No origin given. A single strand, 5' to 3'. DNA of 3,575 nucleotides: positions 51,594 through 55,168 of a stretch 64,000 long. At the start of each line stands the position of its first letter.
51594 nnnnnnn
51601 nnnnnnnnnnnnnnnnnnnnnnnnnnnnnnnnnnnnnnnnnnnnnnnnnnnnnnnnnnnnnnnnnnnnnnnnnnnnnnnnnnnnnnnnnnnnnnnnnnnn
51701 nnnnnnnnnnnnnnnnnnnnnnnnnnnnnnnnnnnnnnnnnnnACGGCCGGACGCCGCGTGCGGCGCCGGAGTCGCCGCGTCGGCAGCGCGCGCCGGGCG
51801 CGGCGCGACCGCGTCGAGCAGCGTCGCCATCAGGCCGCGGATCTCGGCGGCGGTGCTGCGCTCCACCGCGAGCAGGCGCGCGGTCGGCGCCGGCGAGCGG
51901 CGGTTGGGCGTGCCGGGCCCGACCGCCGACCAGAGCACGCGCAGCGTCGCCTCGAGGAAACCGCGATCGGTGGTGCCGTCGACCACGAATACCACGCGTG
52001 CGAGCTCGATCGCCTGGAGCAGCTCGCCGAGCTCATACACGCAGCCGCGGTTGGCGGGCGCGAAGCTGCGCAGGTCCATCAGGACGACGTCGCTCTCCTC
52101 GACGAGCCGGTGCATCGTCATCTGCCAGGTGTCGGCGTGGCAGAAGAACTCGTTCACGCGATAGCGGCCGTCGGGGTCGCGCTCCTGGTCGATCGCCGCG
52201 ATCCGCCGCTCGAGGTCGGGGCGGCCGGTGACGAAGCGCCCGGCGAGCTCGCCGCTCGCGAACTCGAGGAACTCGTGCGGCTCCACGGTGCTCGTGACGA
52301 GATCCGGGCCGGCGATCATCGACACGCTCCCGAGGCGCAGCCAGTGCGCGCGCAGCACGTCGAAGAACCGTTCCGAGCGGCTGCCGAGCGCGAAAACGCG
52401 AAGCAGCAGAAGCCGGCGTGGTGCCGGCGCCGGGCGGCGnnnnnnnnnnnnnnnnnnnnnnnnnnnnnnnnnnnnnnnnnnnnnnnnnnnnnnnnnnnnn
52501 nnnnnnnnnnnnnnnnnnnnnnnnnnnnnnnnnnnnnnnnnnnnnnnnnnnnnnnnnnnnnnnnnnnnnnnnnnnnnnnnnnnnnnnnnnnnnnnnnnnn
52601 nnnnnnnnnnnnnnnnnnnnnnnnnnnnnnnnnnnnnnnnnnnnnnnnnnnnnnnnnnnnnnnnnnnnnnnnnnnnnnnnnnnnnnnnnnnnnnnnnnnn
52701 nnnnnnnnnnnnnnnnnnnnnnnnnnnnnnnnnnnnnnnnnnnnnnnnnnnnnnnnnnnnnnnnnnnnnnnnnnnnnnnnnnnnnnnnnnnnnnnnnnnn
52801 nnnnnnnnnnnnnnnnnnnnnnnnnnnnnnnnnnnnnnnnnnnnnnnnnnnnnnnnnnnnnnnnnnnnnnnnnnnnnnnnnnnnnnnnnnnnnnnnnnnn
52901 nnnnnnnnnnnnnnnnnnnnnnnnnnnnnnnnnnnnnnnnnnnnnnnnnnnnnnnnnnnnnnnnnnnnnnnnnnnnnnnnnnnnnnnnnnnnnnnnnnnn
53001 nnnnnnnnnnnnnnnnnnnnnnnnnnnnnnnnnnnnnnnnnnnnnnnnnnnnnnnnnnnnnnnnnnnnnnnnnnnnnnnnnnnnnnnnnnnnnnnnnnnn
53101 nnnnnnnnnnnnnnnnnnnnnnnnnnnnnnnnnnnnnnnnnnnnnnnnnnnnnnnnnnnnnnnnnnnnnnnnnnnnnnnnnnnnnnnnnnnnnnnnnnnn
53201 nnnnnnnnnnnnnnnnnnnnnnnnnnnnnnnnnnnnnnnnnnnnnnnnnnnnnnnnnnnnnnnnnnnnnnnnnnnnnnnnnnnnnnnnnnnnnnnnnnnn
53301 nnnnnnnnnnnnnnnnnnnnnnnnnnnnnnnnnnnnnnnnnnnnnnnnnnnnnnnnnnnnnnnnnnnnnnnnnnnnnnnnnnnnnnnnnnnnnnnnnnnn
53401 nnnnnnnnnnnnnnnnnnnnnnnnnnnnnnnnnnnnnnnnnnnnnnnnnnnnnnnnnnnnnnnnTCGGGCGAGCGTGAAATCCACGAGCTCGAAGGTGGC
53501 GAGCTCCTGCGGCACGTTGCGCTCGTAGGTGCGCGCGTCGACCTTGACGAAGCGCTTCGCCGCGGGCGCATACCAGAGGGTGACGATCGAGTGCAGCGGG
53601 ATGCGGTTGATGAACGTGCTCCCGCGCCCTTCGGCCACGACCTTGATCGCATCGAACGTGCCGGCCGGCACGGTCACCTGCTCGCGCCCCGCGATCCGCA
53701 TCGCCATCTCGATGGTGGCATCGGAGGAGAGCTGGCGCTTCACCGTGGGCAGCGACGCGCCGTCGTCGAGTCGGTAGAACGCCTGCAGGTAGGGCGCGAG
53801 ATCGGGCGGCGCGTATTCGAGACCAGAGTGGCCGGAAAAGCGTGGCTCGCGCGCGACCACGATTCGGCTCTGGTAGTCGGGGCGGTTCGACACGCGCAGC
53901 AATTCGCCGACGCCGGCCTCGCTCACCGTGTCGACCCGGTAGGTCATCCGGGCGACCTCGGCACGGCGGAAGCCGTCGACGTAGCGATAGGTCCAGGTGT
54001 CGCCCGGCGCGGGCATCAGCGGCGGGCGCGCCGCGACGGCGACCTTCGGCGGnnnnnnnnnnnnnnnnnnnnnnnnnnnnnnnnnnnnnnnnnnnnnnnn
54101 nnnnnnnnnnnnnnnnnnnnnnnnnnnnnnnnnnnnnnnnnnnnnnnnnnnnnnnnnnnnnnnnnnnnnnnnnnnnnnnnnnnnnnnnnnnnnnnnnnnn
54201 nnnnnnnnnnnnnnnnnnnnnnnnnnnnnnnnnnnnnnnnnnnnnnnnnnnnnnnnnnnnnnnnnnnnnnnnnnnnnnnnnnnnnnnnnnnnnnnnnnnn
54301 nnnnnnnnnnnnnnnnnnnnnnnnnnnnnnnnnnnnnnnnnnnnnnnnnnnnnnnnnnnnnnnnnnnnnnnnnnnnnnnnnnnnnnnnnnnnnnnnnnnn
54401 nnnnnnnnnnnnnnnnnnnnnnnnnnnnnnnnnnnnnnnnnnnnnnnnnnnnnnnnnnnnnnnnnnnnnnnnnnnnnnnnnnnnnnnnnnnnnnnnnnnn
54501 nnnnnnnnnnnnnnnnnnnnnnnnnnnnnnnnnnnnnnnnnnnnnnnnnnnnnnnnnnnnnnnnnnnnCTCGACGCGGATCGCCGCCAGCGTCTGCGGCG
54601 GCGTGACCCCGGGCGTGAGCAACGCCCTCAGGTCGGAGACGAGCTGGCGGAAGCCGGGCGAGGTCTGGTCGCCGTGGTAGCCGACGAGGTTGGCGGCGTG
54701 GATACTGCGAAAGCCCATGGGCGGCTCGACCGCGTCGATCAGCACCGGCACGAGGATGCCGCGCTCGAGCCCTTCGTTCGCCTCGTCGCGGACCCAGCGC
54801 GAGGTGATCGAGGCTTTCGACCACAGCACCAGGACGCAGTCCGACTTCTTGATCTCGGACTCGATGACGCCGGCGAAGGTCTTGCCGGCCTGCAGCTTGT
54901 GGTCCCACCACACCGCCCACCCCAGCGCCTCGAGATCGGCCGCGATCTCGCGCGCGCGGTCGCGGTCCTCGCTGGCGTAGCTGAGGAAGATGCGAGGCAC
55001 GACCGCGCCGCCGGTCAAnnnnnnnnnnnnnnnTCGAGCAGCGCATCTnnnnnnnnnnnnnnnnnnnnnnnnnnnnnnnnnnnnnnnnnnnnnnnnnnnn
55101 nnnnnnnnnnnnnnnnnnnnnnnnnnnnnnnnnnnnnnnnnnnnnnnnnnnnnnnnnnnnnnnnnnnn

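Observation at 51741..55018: TIR protein stop-start coupled (ATGA) to a ~10-TM protein: a Thoeris-like sensor/effector pair with a different effector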

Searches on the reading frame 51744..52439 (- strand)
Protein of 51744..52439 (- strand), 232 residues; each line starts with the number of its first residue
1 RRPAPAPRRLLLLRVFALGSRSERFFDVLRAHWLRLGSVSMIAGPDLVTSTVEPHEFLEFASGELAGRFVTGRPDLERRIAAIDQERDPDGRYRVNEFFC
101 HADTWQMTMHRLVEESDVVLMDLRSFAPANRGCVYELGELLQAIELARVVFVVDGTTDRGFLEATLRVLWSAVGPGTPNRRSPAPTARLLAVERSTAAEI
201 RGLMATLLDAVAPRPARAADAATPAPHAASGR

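Call 42: predict_structure(alignment_id=A5)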
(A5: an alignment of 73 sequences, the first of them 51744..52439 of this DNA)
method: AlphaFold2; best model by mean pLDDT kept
length: 232 residues; sequences in the alignment: 73
mean_pLDDT: 85.3   pTM: 0.80
mean pLDDT of the five models: 85.3, 84.7, 84.6, 81.6, 75.8
residues with pLDDT >= 90: 144; 70-90: 44; 50-70: 41; < 50: 3
segments of 3 or more residues with pLDDT < 50: 49-51
pLDDT, mean of each block of 10 residues (from residue 1): 82 75 85 94 65 59 73 96 93 92 91 95 92 91 94 95 95 92 88 92 94 71 62 67
secondary structure, 60 per line:
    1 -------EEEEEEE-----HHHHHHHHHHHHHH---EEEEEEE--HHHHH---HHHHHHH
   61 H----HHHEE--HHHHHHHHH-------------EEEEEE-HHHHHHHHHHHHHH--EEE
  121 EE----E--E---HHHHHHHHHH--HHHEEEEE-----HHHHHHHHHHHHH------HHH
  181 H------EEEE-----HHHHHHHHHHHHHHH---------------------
elements in order: E8-14 H20-33 E37-43 H46-50 H54-61 H73-81 E95-100 H102-115 E118-122 H134-143 E149-153 H159-171 H178-181 E188-191 H197-211

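Call 46: fold_search(model_id=the predicted structure, library=pdb)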
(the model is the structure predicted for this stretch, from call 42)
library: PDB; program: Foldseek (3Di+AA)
matches with E <= 10: 1515; with E <= 0.001: 0
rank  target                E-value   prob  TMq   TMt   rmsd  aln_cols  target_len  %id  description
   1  3lw8_D                1.5e-03  0.99  0.38  0.46  11.6       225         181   13  Shigella IpgB2 in complex with human RhoA, GDP and Mg2+ (complex A) (released 2010-03-31)
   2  1ow3_B                4.7e-03  0.99  0.39  0.48  11.3       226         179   11  Crystal Structure of RhoA.GDP.MgF3-in Complex with RhoGAP (released 2003-05-06)
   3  9n4c_A                5.0e-03  0.99  0.40  0.49  10.0       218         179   12  RhoA GTPase E102A bound to GTPgammaS (released 2026-02-11)
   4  9n4c_C                5.6e-03  0.99  0.38  0.47  10.1       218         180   12  RhoA GTPase E102A bound to GTPgammaS (released 2026-02-11)
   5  4xh9_B                5.6e-03  0.97  0.36  0.45  10.6       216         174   13  CRYSTAL STRUCTURE OF HUMAN RHOA IN COMPLEX WITH DH/PH FRAGMENT OF THE GUANINE NUCLEOTIDE EXCHANGE FACTOR NET1 (released 2015-01-14)
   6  3tk1_A                5.6e-03  0.96  0.34  0.28  10.2       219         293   15  Crystal structure of a MeaB and Rv1496 ortholog from Mycobacterium thermoresistible bound to GDP (released 2011-10-05)
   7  3lw8_A                6.3e-03  0.98  0.39  0.47  10.6       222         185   14  Shigella IpgB2 in complex with human RhoA, GDP and Mg2+ (complex A) (released 2010-03-31)
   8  7wza                  6.7e-03  0.96  0.36  0.43  10.6       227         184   12  An open conformation Form 1 of switch II for RhoA (released 2023-02-22)
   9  1dpf                  7.1e-03  0.97  0.36  0.44  10.7       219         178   13  CRYSTAL STRUCTURE OF A MG-FREE FORM OF RHOA COMPLEXED WITH GDP (released 2000-06-21)
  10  6eml_t                7.9e-03  0.80  0.30  0.14  13.9       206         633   13  Cryo-EM structure of a late pre-40S ribosomal subunit from Saccharomyces cerevisiae (released 2017-11-29)
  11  5ez6                  8.4e-03  0.97  0.37  0.46  10.6       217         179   15  Crystallization and preliminary X-ray crystallographic analysis of a small GTPase RhoA (released 2016-12-07)
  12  5fr2_A                8.4e-03  0.96  0.36  0.44  11.6       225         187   13  Farnesylated RhoA-GDP in complex with RhoGDI-alpha, lysine acetylated at K178 (released 2016-01-13)
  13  9g5e_7                1.1e-02  0.99  0.43  0.25   7.2       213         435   11  Translation-initiation state of human mitochondrial ribosome small subunit (State F) (released 2025-04-23)
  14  9igt_7                1.1e-02  0.98  0.41  0.23   8.8       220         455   11  Assembly intermediate of human mitochondrial ribosome small subunit bound to METTL15, RBFA, and mtIF2 (State M2.1) (released 2026-03-11)
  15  9n4c_B                1.1e-02  0.97  0.40  0.49  10.1       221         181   13  RhoA GTPase E102A bound to GTPgammaS (released 2026-02-11)
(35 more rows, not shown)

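Call 72: search_protein_representatives(protein=window:51744-52439:-)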
Query: 232 residues. Proteins with E-value up to 0.001 (for the whole library): 2199; up to 1e-10: 1741; up to 1e-30: 759. The best 150 are listed.
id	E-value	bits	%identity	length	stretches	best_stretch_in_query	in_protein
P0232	2.6e-75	269.4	60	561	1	9-222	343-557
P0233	9.7e-75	267.6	62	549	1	5-206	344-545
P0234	9.9e-74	264.3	61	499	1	4-208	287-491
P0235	8.4e-71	254.7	58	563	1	9-207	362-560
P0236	1.1e-70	254.3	63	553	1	5-196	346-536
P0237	3.9e-70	252.5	55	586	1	2-224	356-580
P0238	4.2e-70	252.4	55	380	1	5-223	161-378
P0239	5.4e-70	252.0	58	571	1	7-219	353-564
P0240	1.2e-69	250.9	57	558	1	2-219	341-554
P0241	1.6e-69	250.5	56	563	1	3-206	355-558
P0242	2.4e-69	249.9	57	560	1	7-213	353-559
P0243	9.3e-69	248.0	55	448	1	1-216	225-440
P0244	1.1e-68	247.8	55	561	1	2-229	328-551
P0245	1.2e-68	247.6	55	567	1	4-216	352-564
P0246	3.4e-68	246.1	53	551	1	8-208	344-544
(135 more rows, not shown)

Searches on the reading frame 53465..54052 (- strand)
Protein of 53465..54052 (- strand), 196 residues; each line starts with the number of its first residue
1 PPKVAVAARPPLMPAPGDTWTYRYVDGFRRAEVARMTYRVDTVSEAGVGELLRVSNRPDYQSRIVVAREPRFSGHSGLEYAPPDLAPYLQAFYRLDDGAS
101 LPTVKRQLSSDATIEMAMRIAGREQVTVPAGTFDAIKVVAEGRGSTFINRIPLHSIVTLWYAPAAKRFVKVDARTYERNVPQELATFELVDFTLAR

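Call 59: search_solved_structures(query=window:53465-54052:-, max_evalue=10, show_alignments=2)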
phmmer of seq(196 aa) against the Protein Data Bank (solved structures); distinct sequences matched with E-value up to 10: 13.
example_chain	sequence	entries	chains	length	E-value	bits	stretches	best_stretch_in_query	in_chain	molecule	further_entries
2y5b_B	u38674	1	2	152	0.12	15.6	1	79-138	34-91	UBIQUITIN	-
6kbe_G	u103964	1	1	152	0.17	15.1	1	79-138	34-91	Polyubiquitin-C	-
5vix_A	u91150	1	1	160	0.17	15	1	79-141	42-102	Polyubiquitin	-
2w9n_A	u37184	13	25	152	0.23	14.7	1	79-138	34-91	UBIQUITIN | Polyubiquitin-C | Polyubiquitin-B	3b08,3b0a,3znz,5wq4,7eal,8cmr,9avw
2zvn_A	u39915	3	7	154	0.24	14.6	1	79-138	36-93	UBC protein | Ubiquitin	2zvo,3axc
7tv4_C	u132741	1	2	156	0.25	14.5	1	79-138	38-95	Polyubiquitin-C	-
4ksl_D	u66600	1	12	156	0.25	14.5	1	79-138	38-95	Polyubiquitin-C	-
6n5m_A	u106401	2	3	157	0.25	14.5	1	79-138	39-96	Polyubiquitin-C | Ubiquitin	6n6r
4zqs_A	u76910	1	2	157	0.25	14.5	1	79-138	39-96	ubiquitin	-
3u30_A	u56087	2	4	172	0.35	14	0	79-138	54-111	linear di-ubiquitin | Di-Ubiquitin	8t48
3wxe_B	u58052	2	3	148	1.2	12.3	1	79-138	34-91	Ubiquitin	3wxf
5oe7_B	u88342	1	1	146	1.3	12.1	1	79-138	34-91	Polyubiquitin-C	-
10px_1V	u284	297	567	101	1.4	12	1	93-145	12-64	50S ribosomal protein L21 | 50S ribosomal protein L20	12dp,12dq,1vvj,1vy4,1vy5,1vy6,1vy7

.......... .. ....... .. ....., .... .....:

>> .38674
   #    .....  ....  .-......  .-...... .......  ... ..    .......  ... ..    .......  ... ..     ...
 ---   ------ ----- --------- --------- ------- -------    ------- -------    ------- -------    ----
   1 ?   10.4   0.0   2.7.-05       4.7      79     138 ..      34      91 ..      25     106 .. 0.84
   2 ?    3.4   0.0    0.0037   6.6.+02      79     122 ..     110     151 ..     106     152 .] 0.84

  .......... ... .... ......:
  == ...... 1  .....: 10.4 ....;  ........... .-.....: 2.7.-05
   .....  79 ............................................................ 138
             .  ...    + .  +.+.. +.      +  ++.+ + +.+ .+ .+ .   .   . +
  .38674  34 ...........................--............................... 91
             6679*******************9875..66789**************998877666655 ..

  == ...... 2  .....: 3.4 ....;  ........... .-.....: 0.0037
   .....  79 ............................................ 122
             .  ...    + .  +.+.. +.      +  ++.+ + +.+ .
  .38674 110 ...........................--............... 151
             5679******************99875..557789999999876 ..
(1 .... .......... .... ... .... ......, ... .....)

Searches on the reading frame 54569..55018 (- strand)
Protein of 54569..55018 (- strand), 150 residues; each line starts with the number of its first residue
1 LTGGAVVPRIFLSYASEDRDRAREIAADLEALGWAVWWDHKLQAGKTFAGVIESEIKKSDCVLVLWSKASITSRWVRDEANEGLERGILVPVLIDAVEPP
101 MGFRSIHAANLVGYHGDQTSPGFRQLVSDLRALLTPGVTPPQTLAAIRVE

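Call 58: search_solved_structures(query=window:54569-55018:-, max_evalue=0.01, show_alignments=4)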
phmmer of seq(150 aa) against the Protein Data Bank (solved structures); distinct sequences matched with E-value up to 0.01: 7.
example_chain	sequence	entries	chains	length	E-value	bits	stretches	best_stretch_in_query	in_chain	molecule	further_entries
8g83_A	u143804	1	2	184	7.4e-05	26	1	3-80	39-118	NAD(+) hydrolase AbTIR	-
7uxr_A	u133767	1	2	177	0.00011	25.4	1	3-84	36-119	TIR domain protein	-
7uwg_A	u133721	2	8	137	0.00028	24.1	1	10-80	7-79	Molecular chaperone Tir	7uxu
8j8h_B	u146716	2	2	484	0.0012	22.1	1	4-69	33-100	TIR domain-containing protein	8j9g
8z92_E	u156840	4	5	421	0.0039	20.4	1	9-69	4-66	TIR domain-containing protein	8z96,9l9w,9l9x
8ifk_A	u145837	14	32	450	0.0043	20.2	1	9-69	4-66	TIR domain-containing protein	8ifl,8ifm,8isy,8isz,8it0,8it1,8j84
8u7b_B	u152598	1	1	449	0.0043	20.2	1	9-69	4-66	TIR domain-containing protein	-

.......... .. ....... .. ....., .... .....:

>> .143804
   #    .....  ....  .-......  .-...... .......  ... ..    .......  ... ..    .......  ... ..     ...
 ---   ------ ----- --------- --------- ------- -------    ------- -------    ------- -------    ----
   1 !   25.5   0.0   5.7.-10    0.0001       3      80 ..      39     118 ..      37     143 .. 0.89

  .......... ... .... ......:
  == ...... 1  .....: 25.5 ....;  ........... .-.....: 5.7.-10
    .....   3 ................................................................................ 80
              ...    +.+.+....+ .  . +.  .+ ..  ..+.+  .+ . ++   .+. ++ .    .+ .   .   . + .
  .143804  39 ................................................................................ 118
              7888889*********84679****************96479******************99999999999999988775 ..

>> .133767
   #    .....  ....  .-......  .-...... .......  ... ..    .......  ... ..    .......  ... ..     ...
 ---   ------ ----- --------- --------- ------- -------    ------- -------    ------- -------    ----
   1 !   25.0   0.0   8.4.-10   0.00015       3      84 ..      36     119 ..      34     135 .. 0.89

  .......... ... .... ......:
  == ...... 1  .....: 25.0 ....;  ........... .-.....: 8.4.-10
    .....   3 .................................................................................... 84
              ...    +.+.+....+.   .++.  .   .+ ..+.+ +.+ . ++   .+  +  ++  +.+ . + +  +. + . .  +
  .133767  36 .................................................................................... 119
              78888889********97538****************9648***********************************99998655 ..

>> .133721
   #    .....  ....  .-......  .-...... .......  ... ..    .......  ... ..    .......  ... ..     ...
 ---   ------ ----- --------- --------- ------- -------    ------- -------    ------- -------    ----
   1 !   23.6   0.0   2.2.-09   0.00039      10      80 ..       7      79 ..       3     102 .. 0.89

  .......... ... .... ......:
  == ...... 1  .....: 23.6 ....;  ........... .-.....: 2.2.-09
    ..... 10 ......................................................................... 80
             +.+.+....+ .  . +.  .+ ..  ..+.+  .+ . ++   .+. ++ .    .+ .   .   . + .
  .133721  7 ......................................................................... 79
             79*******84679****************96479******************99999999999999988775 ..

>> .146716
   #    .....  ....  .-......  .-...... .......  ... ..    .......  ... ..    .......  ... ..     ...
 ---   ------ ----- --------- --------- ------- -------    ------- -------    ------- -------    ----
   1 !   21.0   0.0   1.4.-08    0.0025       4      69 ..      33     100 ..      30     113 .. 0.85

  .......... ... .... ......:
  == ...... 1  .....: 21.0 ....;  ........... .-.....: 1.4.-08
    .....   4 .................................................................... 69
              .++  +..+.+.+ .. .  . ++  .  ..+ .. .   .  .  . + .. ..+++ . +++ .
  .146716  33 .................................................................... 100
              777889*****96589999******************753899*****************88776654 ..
